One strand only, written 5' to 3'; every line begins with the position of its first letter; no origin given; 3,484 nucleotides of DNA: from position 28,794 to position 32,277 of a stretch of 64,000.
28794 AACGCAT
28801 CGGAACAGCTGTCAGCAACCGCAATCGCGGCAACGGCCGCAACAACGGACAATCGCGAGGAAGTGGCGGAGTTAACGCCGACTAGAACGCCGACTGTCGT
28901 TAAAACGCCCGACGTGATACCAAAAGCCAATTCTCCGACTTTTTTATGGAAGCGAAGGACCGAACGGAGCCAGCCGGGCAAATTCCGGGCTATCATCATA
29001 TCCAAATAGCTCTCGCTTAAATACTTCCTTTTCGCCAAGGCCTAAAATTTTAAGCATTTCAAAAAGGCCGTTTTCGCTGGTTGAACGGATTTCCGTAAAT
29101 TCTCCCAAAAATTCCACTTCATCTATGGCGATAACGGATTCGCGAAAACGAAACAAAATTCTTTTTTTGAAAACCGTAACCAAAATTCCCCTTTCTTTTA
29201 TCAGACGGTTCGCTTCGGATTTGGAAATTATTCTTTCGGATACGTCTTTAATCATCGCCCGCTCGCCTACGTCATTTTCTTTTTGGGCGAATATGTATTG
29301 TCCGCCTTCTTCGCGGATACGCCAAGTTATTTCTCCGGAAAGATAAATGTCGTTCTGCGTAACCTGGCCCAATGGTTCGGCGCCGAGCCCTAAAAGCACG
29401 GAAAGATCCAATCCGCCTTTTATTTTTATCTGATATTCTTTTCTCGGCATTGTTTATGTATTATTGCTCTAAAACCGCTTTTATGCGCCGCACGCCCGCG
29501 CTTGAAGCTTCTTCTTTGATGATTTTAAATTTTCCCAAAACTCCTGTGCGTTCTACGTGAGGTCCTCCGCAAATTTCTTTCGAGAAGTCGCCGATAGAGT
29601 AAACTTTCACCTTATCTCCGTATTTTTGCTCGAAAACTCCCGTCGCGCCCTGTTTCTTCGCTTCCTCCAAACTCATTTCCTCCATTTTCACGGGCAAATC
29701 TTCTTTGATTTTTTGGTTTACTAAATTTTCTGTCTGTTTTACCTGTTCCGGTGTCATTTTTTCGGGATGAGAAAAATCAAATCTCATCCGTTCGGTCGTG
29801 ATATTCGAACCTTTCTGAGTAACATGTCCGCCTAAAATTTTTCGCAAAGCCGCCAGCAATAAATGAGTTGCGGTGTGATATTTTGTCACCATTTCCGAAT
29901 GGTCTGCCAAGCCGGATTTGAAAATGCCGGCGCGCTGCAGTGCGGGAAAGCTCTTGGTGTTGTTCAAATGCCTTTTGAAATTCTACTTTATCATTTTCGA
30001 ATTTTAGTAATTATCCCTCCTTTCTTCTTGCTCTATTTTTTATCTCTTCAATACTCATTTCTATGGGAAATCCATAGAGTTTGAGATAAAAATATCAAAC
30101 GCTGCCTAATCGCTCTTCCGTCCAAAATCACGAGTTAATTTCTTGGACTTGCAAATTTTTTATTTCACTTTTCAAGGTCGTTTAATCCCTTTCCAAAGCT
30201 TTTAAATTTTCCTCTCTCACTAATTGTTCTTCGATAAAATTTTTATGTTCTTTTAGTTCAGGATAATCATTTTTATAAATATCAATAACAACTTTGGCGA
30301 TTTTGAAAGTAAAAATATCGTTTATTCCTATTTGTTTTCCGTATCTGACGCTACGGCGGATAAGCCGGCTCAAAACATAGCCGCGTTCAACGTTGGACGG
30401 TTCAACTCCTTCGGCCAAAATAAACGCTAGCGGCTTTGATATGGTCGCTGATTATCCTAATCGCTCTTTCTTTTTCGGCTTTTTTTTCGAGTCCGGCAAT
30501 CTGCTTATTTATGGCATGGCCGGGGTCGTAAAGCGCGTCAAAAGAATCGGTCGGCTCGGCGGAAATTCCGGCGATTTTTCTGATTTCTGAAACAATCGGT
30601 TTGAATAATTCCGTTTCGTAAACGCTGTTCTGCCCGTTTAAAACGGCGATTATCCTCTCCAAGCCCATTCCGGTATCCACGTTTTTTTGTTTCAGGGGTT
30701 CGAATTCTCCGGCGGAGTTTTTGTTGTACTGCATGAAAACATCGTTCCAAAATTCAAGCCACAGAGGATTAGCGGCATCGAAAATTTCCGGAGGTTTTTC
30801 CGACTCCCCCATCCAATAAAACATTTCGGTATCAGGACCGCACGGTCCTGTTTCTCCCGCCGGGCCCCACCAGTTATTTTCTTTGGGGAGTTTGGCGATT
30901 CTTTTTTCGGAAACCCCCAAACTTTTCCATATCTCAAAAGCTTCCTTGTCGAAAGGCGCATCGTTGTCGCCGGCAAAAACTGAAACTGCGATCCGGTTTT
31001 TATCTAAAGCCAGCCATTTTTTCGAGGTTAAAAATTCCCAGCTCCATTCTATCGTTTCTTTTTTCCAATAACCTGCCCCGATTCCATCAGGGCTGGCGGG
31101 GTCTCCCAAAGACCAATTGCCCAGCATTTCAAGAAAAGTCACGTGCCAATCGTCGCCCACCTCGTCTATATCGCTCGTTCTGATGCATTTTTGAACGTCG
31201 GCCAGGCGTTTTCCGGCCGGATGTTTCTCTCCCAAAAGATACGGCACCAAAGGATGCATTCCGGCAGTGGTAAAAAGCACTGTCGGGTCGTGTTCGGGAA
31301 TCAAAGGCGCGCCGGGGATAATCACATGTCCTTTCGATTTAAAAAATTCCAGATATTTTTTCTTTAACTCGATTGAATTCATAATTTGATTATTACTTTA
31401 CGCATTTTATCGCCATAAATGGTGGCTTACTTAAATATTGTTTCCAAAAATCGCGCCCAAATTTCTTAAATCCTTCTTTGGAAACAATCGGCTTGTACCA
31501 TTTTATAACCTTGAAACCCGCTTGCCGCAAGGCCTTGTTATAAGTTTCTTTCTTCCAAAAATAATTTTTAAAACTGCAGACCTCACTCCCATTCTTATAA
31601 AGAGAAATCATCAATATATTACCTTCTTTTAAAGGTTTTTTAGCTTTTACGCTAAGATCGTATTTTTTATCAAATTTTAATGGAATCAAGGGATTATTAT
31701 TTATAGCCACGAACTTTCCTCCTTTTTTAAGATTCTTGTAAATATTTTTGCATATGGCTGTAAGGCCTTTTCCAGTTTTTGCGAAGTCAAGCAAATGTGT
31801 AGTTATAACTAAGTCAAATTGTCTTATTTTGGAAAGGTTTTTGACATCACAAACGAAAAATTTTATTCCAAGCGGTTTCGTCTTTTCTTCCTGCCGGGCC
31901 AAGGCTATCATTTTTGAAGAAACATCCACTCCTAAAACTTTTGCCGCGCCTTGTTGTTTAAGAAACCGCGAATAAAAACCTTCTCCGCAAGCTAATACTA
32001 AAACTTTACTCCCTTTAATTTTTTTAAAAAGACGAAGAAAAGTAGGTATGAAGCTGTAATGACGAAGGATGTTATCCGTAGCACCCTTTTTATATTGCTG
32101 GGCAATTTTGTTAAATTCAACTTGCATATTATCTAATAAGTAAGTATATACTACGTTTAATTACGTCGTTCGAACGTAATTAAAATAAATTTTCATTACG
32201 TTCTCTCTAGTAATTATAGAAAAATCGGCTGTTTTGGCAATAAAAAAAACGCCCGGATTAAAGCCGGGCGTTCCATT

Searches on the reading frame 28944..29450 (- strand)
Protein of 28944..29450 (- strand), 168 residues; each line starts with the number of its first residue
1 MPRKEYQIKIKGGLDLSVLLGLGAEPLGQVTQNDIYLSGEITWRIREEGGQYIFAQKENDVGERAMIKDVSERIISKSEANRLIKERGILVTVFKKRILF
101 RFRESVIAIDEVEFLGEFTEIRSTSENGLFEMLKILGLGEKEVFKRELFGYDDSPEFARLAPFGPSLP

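Call 19: search_protein_families(library=pfam, proteins=[window:28944-29450:-], max_evalue=0.001)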
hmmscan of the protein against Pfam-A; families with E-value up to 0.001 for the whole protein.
window:28944-29450:- (168 aa): 1 family
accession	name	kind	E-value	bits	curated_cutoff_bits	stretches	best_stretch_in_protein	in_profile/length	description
PF01928.26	CYTH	-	2e-08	34.7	23.2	1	14-127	18-151/179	CYTH domain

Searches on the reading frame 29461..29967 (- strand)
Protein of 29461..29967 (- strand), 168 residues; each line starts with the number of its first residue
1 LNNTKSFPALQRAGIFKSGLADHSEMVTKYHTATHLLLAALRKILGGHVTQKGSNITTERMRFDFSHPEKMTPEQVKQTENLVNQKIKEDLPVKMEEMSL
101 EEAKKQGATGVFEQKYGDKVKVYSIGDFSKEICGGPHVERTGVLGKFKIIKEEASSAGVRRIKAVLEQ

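Call 19: search_protein_families(library=pfam, proteins=[window:29461-29967:-], max_evalue=0.001)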
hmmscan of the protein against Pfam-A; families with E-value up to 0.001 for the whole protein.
window:29461-29967:- (168 aa): 1 family
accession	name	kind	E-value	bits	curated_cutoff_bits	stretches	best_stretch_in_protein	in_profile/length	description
PF07973.19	tRNA_SAD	-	1.3e-17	63.9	24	1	120-162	1-43/44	Threonyl and Alanyl tRNA synthetase second additional domain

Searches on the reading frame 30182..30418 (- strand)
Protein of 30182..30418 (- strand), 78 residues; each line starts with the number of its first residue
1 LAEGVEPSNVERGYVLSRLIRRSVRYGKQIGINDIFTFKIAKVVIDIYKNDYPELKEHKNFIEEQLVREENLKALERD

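Call 79: search_protein_families(library=pfam, proteins=[window:30182-30418:-], max_evalue=0.001)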
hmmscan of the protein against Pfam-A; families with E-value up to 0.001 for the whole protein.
window:30182-30418:- (78 aa): 1 family
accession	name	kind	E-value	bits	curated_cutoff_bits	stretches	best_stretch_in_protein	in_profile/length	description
PF01411.24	tRNA-synt_2c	-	3.4e-20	72.6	30.3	1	1-71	286-356/552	tRNA synthetases class II (A)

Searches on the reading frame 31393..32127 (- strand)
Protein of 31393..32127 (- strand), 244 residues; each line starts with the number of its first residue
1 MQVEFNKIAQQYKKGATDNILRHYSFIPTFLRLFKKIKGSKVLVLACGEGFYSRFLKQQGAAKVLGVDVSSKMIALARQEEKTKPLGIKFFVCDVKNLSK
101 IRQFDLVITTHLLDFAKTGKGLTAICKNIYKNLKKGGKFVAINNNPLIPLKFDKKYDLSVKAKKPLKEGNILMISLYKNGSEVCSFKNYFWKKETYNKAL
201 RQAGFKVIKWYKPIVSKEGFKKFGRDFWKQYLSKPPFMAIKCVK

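Call 4: search_protein_families(library=pfam, proteins=[window:31393-32127:-], max_evalue=0.1)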
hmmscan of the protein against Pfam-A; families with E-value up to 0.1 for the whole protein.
window:31393-32127:- (244 aa): 16 families
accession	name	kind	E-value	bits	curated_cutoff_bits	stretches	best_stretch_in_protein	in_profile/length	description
PF13649.12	Methyltransf_25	-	5.9e-17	62.6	27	1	42-137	1-97/97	Methyltransferase domain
PF08241.18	Methyltransf_11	-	2.8e-15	57.2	21.2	1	45-140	3-94/95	Methyltransferase domain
PF13847.12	Methyltransf_31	-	1.4e-14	54.4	27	1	38-145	3-113/145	Methyltransferase domain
PF08242.18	Methyltransf_12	-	8.9e-11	42.8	30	1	44-139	2-98/98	Methyltransferase domain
PF01209.24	Ubie_methyltran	-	2.1e-09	37.5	20.1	1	5-212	13-220/233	ubiE/COQ5 methyltransferase family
PF13489.12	Methyltransf_23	-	5.1e-08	33.3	27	1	25-208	8-162/164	Methyltransferase domain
PF03848.20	TehB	-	1.4e-07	31.6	20.4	1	34-140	26-131/193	Tellurite resistance protein TehB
PF05175.20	MTS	-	3e-06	27.4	23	1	31-146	24-143/170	Methyltransferase small domain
PF05401.17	NodS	-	1.2e-05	25.7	24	1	40-140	45-143/201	Nodulation protein S (NodS)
PF01728.25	FtsJ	-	5.2e-05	23.7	24.1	1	33-107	18-95/181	FtsJ-like methyltransferase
PF02353.26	CMAS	-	0.0012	18.6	27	1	38-140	62-163/273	Mycolic acid cyclopropane synthetase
PF08003.17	Methyltransf_9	-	0.0073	15.7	23.8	1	35-139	112-215/315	Protein of unknown function (DUF1698)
PF22368.2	ChxR_N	-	0.008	17.1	27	1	7-45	30-69/108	Response regulator protein ChxR, N-terminal domain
PF06325.19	PrmA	-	0.017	15.1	22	1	38-140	161-257/296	Ribosomal protein L11 methyltransferase (PrmA)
PF05724.17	TPMT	-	0.021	14.9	26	1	30-85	29-83/218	Thiopurine S-methyltransferase (TPMT)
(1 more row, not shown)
